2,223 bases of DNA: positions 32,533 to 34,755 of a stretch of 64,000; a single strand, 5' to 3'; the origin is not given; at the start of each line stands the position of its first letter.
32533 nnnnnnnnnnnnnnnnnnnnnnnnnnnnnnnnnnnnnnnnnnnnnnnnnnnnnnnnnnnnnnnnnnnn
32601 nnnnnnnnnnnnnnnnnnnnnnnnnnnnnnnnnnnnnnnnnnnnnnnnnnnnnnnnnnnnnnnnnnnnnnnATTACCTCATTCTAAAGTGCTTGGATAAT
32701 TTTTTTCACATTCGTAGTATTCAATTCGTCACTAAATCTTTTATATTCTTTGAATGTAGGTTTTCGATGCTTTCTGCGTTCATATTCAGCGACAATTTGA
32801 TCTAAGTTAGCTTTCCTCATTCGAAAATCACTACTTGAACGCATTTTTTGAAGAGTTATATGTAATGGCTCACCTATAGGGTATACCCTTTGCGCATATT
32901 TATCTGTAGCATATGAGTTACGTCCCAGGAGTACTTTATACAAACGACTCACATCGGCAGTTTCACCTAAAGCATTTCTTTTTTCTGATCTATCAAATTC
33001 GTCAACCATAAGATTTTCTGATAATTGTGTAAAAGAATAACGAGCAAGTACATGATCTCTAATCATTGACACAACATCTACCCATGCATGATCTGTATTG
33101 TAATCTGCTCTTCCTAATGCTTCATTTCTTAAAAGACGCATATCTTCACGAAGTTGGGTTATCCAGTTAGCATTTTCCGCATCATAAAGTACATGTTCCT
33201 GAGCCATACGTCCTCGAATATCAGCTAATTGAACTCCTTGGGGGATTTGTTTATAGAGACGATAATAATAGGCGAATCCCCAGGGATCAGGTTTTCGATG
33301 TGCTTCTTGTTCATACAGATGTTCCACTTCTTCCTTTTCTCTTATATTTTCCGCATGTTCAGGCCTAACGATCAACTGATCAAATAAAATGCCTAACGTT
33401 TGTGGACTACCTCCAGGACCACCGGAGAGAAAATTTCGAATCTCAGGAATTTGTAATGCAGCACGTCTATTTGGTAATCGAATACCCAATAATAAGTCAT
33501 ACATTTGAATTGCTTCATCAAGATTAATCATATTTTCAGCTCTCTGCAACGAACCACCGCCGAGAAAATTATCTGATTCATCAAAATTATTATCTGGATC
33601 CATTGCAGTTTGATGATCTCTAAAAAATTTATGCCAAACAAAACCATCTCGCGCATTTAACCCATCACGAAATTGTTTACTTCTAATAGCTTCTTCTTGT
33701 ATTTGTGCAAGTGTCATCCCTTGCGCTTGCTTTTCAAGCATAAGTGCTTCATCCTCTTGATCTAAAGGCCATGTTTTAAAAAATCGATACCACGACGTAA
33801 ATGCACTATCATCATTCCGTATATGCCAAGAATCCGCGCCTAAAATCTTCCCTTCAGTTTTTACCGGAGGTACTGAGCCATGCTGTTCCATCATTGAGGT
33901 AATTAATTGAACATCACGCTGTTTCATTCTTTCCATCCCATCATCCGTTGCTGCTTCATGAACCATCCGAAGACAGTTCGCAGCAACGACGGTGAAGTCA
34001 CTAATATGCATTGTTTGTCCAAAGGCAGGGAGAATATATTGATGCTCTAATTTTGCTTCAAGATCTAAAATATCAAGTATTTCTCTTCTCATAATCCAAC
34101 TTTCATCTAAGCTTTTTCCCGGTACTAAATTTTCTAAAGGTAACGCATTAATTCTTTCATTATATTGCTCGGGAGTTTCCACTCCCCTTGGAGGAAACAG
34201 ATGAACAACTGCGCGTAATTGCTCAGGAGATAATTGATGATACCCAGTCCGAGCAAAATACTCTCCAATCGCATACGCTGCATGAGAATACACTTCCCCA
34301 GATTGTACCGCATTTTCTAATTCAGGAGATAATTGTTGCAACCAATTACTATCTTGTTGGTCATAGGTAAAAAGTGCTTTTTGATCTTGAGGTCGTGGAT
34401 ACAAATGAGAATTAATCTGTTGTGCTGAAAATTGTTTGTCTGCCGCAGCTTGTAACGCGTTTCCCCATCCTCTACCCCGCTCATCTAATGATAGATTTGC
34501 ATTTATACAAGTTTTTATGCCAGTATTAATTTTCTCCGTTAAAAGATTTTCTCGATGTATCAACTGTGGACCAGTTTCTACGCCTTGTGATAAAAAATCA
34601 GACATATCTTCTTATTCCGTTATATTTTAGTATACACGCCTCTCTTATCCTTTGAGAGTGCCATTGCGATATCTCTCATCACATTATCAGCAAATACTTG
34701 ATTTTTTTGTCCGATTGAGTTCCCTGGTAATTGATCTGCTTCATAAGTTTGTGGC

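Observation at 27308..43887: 16.6-kb block of five giant or mosaic proteins with eukaryote-effector-like enzyme domains and no housekeeping assignment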

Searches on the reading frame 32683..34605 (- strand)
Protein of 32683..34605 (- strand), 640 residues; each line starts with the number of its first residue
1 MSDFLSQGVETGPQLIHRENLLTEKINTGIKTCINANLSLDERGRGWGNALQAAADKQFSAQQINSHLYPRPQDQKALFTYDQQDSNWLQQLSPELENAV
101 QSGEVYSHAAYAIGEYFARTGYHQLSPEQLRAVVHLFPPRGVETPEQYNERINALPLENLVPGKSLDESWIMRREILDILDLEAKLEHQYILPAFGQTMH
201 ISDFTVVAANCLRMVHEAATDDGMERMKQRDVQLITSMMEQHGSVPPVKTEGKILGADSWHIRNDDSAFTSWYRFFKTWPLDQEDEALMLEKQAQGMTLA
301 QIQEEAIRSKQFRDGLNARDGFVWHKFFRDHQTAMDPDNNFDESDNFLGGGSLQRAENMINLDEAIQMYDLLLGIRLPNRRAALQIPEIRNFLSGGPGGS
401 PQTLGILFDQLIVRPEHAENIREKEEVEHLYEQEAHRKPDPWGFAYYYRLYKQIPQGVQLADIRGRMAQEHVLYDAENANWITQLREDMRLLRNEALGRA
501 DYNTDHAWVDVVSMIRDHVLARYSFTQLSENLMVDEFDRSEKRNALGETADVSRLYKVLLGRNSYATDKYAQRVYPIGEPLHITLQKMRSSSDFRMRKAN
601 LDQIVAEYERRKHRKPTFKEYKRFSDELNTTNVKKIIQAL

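Call 5: search_protein_families(library=pfam, proteins=[window:32683-34605:-], max_evalue=0.1)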
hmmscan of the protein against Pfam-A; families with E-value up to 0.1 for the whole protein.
window:32683-34605:- (640 aa): 2 families
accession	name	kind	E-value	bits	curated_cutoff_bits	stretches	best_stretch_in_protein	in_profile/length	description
PF25532.1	CH_CAMSAP2_N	-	0.056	13.9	27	0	75-153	38-106/135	CAMSAP2-like, calponin-homology domain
PF13946.11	DUF4214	-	0.096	13.2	23.2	0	419-448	16-45/72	Domain of unknown function (DUF4214)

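Call 11: search_protein_families(library=ncbifam, proteins=[window:32683-34605:-], max_evalue=0.1)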
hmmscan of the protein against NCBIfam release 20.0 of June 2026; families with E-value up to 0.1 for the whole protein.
window:32683-34605:- (640 aa): 0 families

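Call 68: search_protein_representatives(protein=window:32683-34605:-)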
Query: 640 residues. Proteins with E-value up to 0.001 (for the whole library): 19; up to 1e-10: 18; up to 1e-30: 10. The best 19 are listed.
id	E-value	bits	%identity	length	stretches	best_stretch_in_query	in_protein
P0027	0.0e+00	1469.6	100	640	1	1-640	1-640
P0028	2.1e-84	300.7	57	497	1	7-239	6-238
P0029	9.2e-80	285.3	57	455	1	15-232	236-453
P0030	2.8e-74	267.2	54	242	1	10-236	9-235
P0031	3.2e-65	237.3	34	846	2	18-255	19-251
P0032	7.8e-45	170.0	38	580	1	13-236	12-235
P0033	4.3e-38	147.7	36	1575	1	14-237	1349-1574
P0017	7.2e-34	133.7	35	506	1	11-237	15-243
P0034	2.7e-33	131.8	32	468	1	4-232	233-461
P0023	7.5e-31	123.8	32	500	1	19-255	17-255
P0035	1.3e-30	123.0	34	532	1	19-227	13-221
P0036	2.3e-30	122.2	34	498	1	17-239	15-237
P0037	1.4e-29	119.6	30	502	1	16-236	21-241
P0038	9.1e-29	116.9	32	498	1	11-237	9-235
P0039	8.4e-24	100.5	28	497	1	13-237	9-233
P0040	8.3e-04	34.4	31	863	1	23-187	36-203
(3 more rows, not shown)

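Call 69: search_protein_families(library=pfam, proteins=[P0028, P0029, P0030, P0031, P0032, P0033, P0034, P0035, P0036, P0040], max_evalue=0.01)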
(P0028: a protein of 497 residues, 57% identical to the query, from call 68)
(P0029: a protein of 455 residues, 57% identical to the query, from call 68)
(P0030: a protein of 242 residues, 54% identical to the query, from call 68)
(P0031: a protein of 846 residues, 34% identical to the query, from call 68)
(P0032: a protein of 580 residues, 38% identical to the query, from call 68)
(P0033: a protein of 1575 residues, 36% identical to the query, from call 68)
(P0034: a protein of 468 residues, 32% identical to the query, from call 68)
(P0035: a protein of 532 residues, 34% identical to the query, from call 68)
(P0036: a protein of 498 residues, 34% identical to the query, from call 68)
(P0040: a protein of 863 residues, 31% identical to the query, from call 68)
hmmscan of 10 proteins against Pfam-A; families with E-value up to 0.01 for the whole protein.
P0028 (497 aa): 0 families

P0029 (455 aa): 0 families

P0030 (242 aa): 0 families

P0031 (846 aa): 0 families

P0032 (580 aa): 0 families

P0033 (1575 aa): 1 family
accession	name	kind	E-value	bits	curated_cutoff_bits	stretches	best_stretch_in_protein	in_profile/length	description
PF02518.31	HATPase_c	-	0.00044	21.1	26.4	0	123-175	41-96/111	Histidine kinase-, DNA gyrase B-, and HSP90-like ATPase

P0034 (468 aa): 0 families

P0035 (532 aa): 1 family
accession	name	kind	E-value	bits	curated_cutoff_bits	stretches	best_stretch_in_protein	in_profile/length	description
PF13672.11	PP2C_2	-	6.6e-29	101.4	24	1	254-473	8-181/209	Protein phosphatase 2C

P0036 (498 aa): 1 family
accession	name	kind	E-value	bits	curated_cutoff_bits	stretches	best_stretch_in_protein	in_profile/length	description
PF01553.26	Acyltransferase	-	4e-06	27.1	23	0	370-440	61-131/132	Acyltransferase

P0040 (863 aa): 4 families
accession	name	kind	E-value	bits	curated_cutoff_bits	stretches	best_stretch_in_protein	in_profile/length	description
PF00702.32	Hydrolase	-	8.4e-19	69.2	26.4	1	281-483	1-181/191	haloacid dehalogenase-like hydrolase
PF13419.12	HAD_2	-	5.3e-11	43.4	23.8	1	377-496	61-174/178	Haloacid dehalogenase-like hydrolase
PF13344.12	Hydrolase_6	-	3.6e-05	24.2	27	1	392-448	12-69/101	Haloacid dehalogenase-like hydrolase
PF12710.13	HAD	-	0.0075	17.2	27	0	375-454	63-142/189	haloacid dehalogenase-like hydrolase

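Call 86: search_protein_families(library=padloc, proteins=[window:32683-34605:-], max_evalue=0.01)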
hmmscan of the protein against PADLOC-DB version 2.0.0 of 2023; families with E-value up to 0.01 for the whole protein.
window:32683-34605:- (640 aa): 0 families

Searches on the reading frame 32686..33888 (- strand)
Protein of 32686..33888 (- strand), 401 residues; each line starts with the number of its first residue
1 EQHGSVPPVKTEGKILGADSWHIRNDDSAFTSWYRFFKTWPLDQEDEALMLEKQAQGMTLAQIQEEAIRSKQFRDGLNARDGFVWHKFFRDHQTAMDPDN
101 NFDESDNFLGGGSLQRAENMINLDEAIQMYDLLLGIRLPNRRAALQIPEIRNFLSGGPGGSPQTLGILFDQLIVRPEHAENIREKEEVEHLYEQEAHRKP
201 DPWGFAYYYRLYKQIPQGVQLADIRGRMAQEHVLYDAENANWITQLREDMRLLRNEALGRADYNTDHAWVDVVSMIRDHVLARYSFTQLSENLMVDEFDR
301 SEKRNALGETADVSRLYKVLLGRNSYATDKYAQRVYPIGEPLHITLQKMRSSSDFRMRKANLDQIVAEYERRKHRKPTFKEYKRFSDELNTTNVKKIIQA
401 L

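Call 98: search_protein_families(library=pfam, proteins=[window:32686-33888:-], max_evalue=1)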
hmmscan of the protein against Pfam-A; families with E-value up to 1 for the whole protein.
seq(401 aa): 1 family
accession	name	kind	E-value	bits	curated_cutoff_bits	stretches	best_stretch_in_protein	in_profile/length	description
PF13946.11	DUF4214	-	0.028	14.9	23.2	1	180-209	16-45/72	Domain of unknown function (DUF4214)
